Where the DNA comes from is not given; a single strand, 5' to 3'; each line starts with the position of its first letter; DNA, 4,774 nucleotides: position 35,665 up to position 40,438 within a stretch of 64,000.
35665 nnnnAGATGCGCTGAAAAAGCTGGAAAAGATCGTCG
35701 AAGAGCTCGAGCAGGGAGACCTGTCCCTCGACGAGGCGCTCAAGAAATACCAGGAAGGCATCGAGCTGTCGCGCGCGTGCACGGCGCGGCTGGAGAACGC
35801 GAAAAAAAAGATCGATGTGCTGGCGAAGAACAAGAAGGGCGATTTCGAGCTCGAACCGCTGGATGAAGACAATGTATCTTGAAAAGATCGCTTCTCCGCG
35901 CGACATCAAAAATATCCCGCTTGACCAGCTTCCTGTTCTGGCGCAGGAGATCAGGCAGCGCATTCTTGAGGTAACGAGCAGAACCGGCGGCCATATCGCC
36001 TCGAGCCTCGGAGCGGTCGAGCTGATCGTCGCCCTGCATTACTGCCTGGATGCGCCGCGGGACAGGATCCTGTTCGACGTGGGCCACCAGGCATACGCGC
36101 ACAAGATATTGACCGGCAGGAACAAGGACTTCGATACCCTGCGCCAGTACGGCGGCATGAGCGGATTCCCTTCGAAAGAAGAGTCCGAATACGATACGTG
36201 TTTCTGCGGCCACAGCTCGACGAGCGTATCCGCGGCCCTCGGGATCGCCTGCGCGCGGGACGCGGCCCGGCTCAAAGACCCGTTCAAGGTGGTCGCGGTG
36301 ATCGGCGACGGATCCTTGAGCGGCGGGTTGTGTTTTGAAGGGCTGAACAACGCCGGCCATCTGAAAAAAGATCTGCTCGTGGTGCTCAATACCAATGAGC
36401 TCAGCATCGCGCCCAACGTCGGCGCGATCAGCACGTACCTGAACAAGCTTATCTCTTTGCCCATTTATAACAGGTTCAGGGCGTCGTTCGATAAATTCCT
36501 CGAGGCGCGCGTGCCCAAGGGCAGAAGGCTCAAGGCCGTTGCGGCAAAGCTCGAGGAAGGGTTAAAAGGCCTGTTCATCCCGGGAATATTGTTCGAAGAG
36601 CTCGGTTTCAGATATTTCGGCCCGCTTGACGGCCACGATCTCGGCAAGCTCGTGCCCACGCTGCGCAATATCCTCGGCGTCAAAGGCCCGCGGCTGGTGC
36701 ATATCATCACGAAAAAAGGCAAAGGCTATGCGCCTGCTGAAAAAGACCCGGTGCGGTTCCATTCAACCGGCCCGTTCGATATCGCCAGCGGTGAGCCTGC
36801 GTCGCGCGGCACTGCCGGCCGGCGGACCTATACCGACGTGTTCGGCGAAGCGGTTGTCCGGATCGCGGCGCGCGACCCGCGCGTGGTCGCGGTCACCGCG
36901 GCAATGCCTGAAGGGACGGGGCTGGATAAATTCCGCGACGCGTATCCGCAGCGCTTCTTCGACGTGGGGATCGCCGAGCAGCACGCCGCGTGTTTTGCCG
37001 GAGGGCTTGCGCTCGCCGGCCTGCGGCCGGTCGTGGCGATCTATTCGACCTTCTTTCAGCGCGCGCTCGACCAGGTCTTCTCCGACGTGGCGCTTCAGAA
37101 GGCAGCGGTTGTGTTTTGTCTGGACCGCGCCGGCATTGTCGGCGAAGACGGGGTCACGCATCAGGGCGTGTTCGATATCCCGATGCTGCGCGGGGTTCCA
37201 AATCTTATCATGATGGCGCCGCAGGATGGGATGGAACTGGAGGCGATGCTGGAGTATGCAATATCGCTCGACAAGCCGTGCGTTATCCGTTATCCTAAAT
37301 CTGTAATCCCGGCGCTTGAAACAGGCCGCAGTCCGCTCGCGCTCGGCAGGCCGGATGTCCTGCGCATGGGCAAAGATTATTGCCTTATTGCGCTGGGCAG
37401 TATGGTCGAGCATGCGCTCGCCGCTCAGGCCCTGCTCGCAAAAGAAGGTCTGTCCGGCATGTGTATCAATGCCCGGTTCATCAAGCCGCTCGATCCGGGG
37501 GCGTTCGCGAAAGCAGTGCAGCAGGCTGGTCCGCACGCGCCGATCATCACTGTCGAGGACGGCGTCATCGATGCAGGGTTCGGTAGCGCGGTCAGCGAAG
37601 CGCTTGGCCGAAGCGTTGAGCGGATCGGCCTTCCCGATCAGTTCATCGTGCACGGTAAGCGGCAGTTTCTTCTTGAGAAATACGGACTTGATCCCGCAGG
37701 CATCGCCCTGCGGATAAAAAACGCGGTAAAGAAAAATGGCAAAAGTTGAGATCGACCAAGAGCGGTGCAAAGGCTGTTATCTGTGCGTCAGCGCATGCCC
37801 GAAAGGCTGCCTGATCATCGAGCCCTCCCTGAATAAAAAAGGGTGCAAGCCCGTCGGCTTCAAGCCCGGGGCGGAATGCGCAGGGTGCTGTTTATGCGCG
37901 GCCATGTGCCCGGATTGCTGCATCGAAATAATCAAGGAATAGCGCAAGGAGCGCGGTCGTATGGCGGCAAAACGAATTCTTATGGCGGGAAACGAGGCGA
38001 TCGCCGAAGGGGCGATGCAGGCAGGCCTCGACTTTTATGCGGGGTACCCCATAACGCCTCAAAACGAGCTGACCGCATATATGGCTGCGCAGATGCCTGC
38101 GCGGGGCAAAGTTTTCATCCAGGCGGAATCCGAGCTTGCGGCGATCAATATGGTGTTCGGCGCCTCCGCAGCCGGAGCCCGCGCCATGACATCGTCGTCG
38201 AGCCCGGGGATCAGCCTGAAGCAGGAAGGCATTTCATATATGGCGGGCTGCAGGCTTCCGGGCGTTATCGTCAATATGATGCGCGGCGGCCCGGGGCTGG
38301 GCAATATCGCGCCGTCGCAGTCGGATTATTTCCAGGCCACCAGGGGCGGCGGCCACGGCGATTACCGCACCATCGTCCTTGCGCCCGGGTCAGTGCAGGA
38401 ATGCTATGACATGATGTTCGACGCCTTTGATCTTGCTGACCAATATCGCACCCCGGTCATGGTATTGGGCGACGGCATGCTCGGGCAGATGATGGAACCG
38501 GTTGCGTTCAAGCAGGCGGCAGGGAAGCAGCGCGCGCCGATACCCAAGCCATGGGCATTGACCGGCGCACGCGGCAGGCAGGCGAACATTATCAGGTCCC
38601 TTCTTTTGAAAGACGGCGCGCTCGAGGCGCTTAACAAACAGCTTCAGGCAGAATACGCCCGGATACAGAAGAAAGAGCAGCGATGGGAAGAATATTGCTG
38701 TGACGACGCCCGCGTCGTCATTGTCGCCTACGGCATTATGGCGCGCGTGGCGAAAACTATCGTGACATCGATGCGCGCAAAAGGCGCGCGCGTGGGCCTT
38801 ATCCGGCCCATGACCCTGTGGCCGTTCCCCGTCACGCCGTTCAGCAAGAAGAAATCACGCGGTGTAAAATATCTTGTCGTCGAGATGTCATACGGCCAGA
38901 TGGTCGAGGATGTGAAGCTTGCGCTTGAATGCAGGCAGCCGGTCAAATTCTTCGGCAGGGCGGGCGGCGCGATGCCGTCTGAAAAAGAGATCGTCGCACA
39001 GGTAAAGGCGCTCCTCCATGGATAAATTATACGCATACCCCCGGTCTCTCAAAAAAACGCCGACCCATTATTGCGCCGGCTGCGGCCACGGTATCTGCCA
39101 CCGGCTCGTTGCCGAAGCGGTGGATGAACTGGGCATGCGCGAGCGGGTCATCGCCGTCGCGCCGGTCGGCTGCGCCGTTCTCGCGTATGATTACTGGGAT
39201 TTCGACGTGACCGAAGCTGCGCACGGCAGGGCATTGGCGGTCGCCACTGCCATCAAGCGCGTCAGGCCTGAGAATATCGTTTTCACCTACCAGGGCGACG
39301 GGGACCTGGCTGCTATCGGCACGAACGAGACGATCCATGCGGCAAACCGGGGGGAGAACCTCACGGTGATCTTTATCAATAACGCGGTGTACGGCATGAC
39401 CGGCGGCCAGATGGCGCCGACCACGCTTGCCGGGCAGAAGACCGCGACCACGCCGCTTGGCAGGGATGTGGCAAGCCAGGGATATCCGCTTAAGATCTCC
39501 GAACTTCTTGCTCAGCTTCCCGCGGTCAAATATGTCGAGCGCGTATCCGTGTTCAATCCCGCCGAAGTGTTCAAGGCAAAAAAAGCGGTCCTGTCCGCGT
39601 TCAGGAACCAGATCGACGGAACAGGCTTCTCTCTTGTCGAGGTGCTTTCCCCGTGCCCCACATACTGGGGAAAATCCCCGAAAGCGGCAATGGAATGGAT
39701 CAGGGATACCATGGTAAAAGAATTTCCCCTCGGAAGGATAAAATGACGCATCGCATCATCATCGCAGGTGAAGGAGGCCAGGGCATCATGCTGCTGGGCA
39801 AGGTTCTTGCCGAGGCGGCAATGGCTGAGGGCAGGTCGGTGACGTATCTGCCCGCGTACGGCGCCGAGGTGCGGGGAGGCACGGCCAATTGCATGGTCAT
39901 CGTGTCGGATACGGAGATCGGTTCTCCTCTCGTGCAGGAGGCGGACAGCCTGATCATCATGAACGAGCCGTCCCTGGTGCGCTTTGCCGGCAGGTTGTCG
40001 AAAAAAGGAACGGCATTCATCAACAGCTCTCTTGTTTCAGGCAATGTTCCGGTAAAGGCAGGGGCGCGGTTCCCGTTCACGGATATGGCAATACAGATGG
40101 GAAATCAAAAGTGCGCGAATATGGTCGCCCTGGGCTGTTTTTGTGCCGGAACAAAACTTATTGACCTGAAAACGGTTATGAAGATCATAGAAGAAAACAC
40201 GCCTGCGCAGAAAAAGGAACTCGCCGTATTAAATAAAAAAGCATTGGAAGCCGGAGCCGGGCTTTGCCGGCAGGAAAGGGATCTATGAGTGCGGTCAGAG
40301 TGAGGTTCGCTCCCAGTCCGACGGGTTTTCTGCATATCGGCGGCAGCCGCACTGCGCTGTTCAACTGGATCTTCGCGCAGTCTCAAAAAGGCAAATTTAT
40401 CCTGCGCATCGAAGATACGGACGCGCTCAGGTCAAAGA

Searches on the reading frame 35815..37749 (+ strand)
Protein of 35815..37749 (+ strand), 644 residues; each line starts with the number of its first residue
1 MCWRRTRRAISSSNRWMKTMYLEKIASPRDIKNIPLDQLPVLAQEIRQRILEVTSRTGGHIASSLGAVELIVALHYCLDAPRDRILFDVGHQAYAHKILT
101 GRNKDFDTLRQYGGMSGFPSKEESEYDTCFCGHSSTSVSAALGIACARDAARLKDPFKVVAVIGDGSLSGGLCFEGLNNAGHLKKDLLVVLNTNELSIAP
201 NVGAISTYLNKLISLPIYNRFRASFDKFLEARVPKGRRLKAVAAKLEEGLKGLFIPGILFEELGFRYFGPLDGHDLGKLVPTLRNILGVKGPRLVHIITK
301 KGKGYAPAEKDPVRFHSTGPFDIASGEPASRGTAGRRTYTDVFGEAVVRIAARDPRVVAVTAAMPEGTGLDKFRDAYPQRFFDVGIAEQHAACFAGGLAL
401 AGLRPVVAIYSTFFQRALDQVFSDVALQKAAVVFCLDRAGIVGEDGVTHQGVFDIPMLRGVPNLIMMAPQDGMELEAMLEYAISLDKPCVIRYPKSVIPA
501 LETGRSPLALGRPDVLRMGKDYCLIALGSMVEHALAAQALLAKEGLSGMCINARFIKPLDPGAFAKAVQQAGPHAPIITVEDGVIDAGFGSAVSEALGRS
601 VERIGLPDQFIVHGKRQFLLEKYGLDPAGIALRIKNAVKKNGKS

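Call 11: search_protein_families(library=pfam, proteins=[window:35815-37749:+], max_evalue=0.00001)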
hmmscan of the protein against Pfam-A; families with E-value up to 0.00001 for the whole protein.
window:35815-37749:+ (644 aa): 3 families
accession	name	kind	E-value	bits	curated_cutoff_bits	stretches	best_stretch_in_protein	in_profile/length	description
PF13292.11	DXP_synthase_N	-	9.7e-110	366.6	21.2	1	22-299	1-274/274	1-deoxy-D-xylulose-5-phosphate synthase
PF02779.29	Transket_pyr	-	2.8e-46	157.8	27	1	338-497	4-171/174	Transketolase, pyrimidine binding domain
PF02780.25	Transketolase_C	-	2.8e-24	85.8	25.9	1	514-630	4-124/124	Transketolase, C-terminal domain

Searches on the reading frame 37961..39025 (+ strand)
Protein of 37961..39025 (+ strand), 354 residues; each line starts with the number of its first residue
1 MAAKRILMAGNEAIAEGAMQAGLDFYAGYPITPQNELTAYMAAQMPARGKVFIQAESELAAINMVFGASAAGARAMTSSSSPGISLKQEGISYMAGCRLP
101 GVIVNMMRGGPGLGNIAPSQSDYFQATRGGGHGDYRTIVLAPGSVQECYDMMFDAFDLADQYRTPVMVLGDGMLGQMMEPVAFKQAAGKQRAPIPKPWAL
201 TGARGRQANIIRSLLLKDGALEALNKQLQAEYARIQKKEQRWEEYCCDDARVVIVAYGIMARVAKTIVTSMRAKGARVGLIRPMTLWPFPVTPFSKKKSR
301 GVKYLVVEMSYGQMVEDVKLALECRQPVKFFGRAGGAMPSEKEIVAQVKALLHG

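Call 11: search_protein_families(library=pfam, proteins=[window:37961-39025:+], max_evalue=0.00001)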
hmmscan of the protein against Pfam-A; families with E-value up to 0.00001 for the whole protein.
window:37961-39025:+ (354 aa): 2 families
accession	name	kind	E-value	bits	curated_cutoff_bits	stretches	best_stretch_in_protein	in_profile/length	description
PF01855.24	POR_N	-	6.6e-54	183.5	27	1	16-196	1-179/231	Pyruvate flavodoxin/ferredoxin oxidoreductase, thiamine diP-bdg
PF17147.9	PFOR_II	-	1.8e-21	76.8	27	1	250-344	1-102/102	Pyruvate:ferredoxin oxidoreductase core domain II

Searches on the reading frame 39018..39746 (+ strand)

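Call 11: search_protein_families(library=pfam, proteins=[window:39018-39746:+], max_evalue=0.00001)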
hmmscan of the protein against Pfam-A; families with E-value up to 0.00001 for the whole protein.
window:39018-39746:+ (242 aa): 1 family
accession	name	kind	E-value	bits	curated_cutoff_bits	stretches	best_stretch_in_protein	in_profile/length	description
PF02775.26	TPP_enzyme_C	-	1.7e-19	70.6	21.9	1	65-209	26-151/151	Thiamine pyrophosphate enzyme, C-terminal TPP binding domain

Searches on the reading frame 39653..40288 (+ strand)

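Call 11: search_protein_families(library=pfam, proteins=[window:39653-40288:+], max_evalue=0.00001)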
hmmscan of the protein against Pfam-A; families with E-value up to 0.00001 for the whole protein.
window:39653-40288:+ (211 aa): 1 family
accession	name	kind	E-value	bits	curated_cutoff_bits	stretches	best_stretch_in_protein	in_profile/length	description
PF01558.24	POR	-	3.4e-34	118.9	27.4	1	41-202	1-172/173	Pyruvate ferredoxin/flavodoxin oxidoreductase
